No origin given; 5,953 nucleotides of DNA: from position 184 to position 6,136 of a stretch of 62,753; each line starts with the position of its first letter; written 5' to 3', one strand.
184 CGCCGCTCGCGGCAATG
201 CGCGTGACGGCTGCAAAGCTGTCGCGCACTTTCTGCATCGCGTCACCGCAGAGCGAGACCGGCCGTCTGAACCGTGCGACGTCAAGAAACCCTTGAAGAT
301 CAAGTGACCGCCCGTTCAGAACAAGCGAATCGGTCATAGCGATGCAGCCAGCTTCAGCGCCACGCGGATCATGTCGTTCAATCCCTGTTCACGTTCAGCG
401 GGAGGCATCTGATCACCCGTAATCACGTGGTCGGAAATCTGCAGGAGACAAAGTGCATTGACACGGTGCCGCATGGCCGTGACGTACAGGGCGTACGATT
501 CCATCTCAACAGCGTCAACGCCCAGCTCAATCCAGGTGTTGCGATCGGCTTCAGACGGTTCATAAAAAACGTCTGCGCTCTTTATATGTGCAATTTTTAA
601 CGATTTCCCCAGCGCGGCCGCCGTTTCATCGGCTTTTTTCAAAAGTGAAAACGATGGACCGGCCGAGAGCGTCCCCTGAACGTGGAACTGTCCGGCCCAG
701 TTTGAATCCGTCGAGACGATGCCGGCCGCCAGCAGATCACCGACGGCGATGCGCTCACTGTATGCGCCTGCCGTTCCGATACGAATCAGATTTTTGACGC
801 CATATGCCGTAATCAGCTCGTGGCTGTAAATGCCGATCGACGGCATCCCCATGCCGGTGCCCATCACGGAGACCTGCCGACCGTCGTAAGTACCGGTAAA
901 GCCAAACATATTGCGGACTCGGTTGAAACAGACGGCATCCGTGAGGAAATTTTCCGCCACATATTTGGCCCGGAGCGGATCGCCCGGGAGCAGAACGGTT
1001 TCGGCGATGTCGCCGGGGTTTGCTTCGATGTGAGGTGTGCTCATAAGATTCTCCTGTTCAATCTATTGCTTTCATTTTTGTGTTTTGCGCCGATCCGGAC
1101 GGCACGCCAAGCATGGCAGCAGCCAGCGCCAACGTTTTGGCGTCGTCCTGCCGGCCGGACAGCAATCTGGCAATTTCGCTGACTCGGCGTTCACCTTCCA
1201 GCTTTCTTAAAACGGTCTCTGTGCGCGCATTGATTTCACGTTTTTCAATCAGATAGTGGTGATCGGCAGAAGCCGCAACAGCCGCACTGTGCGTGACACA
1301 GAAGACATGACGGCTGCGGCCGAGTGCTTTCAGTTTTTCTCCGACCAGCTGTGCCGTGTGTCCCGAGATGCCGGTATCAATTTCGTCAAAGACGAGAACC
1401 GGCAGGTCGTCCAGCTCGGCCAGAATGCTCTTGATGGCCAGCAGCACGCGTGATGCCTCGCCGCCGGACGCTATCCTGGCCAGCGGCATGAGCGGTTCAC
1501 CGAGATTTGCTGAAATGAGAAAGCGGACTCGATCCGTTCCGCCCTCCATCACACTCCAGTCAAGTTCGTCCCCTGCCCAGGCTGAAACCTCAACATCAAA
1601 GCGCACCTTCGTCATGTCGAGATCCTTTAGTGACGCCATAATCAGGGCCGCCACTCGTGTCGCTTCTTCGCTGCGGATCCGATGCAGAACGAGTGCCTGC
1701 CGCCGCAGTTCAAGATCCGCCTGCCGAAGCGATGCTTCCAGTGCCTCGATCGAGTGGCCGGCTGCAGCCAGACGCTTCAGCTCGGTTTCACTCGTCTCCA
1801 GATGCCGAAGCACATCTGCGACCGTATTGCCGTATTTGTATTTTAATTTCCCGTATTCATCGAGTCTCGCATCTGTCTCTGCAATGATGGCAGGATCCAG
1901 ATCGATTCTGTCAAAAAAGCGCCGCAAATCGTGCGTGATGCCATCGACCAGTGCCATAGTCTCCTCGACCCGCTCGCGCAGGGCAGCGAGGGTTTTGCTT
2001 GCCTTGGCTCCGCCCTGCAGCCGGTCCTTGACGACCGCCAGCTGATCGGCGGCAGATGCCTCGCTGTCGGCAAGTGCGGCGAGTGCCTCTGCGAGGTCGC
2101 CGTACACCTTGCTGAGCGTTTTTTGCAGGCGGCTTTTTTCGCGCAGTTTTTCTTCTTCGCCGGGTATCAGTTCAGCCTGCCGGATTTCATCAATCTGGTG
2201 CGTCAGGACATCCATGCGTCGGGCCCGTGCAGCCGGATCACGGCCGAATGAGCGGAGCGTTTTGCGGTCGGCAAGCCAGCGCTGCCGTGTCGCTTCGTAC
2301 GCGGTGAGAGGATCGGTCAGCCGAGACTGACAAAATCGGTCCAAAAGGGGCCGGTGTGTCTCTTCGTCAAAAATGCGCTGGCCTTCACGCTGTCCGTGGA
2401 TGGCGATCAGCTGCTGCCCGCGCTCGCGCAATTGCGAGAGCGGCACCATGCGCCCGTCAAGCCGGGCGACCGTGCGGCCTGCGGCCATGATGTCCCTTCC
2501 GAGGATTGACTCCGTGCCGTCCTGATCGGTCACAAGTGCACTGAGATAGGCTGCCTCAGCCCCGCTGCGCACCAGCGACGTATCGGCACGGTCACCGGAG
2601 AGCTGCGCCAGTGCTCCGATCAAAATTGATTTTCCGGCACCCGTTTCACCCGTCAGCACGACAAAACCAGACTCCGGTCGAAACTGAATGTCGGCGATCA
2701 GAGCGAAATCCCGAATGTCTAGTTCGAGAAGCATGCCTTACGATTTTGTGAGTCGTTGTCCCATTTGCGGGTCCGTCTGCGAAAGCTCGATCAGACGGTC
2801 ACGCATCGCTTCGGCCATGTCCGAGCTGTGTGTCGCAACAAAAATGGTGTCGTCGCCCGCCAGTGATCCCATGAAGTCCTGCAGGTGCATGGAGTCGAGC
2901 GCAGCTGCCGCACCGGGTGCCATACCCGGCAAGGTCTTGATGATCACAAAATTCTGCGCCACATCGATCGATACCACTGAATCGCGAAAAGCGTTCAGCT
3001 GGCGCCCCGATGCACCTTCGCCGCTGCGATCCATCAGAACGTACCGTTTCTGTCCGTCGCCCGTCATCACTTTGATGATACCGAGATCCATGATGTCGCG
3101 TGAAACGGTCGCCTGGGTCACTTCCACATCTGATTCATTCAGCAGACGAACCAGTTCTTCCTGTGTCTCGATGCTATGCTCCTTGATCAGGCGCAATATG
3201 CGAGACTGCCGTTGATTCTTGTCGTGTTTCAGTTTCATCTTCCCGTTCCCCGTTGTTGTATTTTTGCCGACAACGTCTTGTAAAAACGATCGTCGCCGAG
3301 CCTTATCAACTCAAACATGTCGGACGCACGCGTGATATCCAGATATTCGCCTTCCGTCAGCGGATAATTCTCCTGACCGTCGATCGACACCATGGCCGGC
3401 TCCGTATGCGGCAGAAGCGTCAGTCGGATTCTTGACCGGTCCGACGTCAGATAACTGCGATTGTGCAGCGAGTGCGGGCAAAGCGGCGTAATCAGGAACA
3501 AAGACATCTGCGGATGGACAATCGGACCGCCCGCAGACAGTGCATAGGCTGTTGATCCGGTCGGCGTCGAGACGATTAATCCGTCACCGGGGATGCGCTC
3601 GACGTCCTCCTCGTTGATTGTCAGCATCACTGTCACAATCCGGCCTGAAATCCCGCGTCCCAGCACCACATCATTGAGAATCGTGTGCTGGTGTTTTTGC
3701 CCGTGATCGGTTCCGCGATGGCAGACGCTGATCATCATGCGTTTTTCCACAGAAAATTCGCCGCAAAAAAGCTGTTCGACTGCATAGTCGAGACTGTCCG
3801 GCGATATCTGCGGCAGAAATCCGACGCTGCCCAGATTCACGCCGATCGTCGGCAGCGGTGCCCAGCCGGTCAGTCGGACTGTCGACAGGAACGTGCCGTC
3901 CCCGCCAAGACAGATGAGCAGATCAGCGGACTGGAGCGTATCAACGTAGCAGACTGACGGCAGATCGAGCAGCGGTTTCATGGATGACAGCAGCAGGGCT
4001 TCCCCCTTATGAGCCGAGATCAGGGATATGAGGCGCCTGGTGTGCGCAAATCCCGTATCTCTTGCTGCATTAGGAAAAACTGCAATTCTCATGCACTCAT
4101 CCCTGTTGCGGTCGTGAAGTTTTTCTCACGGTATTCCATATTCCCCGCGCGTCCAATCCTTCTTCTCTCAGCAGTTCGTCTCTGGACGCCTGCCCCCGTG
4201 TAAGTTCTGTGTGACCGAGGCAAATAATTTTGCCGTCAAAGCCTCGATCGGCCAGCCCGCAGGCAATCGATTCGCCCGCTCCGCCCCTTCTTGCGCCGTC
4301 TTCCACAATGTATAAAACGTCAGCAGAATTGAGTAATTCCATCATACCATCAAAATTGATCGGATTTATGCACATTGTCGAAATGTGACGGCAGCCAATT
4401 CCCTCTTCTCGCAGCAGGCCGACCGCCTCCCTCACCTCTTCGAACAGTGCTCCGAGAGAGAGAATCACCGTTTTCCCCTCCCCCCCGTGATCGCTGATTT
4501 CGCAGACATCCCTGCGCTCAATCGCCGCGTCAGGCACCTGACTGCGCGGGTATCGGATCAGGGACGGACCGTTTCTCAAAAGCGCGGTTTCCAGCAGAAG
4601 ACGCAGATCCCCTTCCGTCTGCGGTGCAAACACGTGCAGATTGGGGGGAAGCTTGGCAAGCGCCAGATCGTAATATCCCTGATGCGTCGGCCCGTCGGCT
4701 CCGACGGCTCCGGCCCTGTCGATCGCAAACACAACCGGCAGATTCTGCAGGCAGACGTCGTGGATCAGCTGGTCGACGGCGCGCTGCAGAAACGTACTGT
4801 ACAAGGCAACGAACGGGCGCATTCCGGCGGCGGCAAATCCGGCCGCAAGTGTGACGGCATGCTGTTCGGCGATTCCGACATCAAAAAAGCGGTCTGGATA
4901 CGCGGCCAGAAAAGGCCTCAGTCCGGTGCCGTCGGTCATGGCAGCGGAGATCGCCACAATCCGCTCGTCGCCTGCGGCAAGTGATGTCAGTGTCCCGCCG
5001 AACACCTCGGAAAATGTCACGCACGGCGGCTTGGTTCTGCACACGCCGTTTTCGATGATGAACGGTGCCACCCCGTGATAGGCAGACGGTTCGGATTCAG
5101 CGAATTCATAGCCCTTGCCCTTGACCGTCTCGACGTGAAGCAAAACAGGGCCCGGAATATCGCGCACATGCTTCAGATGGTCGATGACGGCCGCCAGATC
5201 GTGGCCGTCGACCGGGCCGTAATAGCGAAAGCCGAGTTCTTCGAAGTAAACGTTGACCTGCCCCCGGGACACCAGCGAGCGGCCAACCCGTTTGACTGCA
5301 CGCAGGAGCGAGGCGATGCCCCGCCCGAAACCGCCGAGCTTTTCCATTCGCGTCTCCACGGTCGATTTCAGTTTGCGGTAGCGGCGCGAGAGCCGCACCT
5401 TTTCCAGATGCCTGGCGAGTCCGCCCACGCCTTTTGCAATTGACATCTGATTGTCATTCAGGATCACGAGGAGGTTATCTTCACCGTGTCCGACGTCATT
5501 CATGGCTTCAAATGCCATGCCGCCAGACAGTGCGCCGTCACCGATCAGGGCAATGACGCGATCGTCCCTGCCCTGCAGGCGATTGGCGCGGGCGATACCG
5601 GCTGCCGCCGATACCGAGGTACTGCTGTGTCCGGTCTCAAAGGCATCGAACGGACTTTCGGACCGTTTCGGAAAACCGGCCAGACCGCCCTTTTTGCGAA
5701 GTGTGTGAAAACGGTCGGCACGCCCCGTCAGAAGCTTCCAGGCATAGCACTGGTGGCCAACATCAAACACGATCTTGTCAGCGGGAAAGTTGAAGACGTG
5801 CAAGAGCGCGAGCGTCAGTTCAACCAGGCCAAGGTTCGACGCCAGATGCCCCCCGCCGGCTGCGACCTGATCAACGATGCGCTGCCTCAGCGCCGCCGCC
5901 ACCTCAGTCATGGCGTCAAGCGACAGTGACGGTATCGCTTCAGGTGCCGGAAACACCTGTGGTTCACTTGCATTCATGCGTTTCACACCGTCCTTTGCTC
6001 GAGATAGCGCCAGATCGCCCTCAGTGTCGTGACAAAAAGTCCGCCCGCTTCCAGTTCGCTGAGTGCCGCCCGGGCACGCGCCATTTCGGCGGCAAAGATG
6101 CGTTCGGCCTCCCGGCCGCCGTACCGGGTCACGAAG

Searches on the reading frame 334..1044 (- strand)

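Call 22: search_protein_families(library=pfam, proteins=[window:334-1044:-], max_evalue=0.0001)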
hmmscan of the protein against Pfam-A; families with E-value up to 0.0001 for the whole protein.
window:334-1044:- (236 aa): 1 family
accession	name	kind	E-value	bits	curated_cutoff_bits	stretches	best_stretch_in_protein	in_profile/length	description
PF01048.26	PNP_UDP_1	-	8.6e-34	117.4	25.1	1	17-226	3-221/233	Phosphorylase superfamily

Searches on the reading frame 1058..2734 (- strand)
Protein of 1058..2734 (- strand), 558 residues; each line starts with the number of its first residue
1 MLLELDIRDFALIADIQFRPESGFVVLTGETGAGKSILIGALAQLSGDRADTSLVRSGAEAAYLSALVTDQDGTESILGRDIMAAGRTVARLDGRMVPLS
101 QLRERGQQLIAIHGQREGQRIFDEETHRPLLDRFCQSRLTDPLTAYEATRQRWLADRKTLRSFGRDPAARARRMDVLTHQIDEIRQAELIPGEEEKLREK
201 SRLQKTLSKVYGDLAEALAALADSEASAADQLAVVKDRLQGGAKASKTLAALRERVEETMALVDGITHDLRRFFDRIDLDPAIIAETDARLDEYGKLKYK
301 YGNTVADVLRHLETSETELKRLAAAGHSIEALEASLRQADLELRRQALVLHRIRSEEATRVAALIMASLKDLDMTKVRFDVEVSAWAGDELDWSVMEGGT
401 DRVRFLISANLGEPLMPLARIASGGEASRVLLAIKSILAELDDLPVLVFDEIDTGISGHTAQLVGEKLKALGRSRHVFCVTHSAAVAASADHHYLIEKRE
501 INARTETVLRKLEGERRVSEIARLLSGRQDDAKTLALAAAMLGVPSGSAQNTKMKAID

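Call 22: search_protein_families(library=pfam, proteins=[window:1058-2734:-], max_evalue=0.0001)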
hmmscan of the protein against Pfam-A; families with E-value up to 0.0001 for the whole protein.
window:1058-2734:- (558 aa): 3 families
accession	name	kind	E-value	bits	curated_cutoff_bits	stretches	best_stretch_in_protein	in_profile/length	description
PF02463.25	SMC_N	-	1.1e-09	38.5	40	1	3-499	3-214/220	RecF/RecN/SMC N terminal domain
PF13304.12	AAA_21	-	3.6e-06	27.7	27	0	429-486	244-302/304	AAA domain, putative AbiEii toxin, Type IV TA system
PF13476.12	AAA_23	-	9e-05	23.6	27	0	5-49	2-46/201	AAA domain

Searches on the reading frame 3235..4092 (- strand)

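Call 22: search_protein_families(library=pfam, proteins=[window:3235-4092:-], max_evalue=0.0001)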
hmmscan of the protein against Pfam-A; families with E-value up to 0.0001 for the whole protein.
window:3235-4092:- (285 aa): 2 families
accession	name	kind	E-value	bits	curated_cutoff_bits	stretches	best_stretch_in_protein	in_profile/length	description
PF20143.4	NAD_kinase_C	-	3.6e-32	111.2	23.7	1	139-264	1-125/126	ATP-NAD kinase C-terminal domain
PF01513.26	NAD_kinase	-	1e-11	45.7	25.5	1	54-112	71-129/130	ATP-NAD kinase N-terminal domain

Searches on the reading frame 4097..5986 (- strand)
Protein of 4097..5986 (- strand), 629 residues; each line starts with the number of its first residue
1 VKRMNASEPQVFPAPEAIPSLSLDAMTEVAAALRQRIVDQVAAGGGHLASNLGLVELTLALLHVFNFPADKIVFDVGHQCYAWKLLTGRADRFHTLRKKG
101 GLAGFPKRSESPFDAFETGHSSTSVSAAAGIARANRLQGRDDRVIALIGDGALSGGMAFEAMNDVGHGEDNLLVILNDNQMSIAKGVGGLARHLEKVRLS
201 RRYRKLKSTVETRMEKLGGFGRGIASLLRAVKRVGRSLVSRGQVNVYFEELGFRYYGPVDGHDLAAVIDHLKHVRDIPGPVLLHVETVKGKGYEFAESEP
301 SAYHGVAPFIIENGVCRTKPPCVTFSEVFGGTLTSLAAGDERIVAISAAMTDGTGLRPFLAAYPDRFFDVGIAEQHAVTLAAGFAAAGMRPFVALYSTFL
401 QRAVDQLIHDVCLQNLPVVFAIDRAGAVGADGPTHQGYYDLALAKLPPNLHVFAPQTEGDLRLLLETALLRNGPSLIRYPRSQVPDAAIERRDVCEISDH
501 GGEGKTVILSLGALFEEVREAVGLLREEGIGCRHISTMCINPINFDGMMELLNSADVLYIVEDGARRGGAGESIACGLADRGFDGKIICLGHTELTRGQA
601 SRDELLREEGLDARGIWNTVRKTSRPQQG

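Call 22: search_protein_families(library=pfam, proteins=[window:4097-5986:-], max_evalue=0.0001)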
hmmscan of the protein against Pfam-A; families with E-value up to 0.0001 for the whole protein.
window:4097-5986:- (629 aa): 4 families
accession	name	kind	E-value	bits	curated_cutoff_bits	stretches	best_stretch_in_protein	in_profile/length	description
PF13292.11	DXP_synthase_N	-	3.6e-106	354.9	21.2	1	14-287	6-274/274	1-deoxy-D-xylulose-5-phosphate synthase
PF02779.29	Transket_pyr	-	8.7e-42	143.2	27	1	324-485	4-173/174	Transketolase, pyrimidine binding domain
PF02780.25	Transketolase_C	-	2.8e-13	50.3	25.9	1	505-616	11-124/124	Transketolase, C-terminal domain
PF00456.26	Transketolase_N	-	4.7e-05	23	22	0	28-185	4-189/334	Transketolase, thiamine diphosphate binding domain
